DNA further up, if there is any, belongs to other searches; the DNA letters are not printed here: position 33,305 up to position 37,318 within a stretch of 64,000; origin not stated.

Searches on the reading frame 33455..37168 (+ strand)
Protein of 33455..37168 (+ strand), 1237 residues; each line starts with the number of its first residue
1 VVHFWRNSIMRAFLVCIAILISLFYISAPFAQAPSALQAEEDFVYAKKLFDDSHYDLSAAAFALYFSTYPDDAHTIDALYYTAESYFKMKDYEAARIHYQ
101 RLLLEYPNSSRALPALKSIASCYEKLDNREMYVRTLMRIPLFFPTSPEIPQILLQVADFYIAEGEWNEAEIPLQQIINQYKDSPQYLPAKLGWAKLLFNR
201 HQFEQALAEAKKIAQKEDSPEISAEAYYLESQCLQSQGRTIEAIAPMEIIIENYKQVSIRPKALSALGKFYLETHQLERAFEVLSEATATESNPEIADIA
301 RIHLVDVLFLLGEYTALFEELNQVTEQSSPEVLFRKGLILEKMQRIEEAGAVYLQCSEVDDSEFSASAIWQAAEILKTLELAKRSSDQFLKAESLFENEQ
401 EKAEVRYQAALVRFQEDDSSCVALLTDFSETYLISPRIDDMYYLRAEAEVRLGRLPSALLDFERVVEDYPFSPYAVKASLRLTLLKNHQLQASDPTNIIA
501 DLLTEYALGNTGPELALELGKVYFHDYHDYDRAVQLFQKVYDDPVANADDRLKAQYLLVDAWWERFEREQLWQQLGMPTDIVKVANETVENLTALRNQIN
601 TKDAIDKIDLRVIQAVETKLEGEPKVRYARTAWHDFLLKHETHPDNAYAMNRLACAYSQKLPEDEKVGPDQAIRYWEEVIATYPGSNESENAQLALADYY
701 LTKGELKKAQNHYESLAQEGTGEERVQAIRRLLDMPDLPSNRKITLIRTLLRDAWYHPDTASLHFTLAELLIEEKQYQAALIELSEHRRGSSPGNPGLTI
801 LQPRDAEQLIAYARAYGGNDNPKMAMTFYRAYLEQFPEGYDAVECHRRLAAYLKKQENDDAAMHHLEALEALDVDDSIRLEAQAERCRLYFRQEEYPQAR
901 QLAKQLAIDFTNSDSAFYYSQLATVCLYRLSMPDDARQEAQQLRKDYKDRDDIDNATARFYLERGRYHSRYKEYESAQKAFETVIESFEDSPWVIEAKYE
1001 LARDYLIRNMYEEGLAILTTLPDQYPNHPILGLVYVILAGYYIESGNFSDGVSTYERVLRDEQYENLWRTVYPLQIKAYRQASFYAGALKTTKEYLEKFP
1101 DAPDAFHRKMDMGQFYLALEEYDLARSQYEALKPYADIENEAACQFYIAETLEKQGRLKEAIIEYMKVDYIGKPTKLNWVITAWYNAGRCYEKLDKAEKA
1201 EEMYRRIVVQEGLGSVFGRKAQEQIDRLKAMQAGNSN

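Call 78: search_protein_families(library=pfam, proteins=[window:33455-37168:+], max_evalue=0.0001)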
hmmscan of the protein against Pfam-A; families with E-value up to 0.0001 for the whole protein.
window:33455-37168:+ (1237 aa): 15 families
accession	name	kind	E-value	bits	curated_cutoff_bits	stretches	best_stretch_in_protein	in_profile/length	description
PF13428.12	TPR_14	-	1.4e-33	112.3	23.5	0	77-116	2-41/44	Tetratricopeptide repeat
PF14559.12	TPR_19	-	1.9e-29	102.2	25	0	669-731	7-66/68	Tetratricopeptide repeat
PF13174.12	TPR_6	-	3e-26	90.7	26.3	1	77-109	1-33/33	Tetratricopeptide repeat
PF13432.12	TPR_16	-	7.8e-25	87.4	32.7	0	436-473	28-65/65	Tetratricopeptide repeat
PF13424.12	TPR_12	-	1.4e-23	83.3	30.1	0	1111-1165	15-68/77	Tetratricopeptide repeat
PF07719.23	TPR_2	-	7.5e-23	79.2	27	1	77-108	2-33/34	Tetratricopeptide repeat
PF12895.13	ANAPC3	-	2.7e-14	53.6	27.2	0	64-100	43-80/82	Anaphase-promoting complex, cyclosome, subunit 3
PF13525.12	YfiO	-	3e-14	53.7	25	1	383-488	22-139/203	Outer membrane lipoprotein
PF13181.12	TPR_8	-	4.1e-14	51.9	25.7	0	1182-1206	2-26/34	Tetratricopeptide repeat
PF09976.15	TPR_21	-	1.5e-12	48.1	25.5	0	242-356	57-172/193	Tetratricopeptide repeat-like domain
PF25058.1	ARM_TT21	-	2.3e-10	41.1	27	0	150-217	57-124/155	Tetratricopeptide repeat protein 21 ARM repeat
PF13431.12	TPR_17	-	4.8e-09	36.2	24.4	0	641-659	7-25/34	Tetratricopeptide repeat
PF00515.34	TPR_1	-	2.7e-08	33.7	27.8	0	1183-1206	3-26/34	Tetratricopeptide repeat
PF10602.15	RPN7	-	5.1e-08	33.2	29.6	0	932-987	8-65/174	26S proteasome subunit RPN7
PF25064.1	ARM_TT21_5th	-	6.6e-05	23.6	27.8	0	83-135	8-60/117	TT21 fifth ARM repeats domain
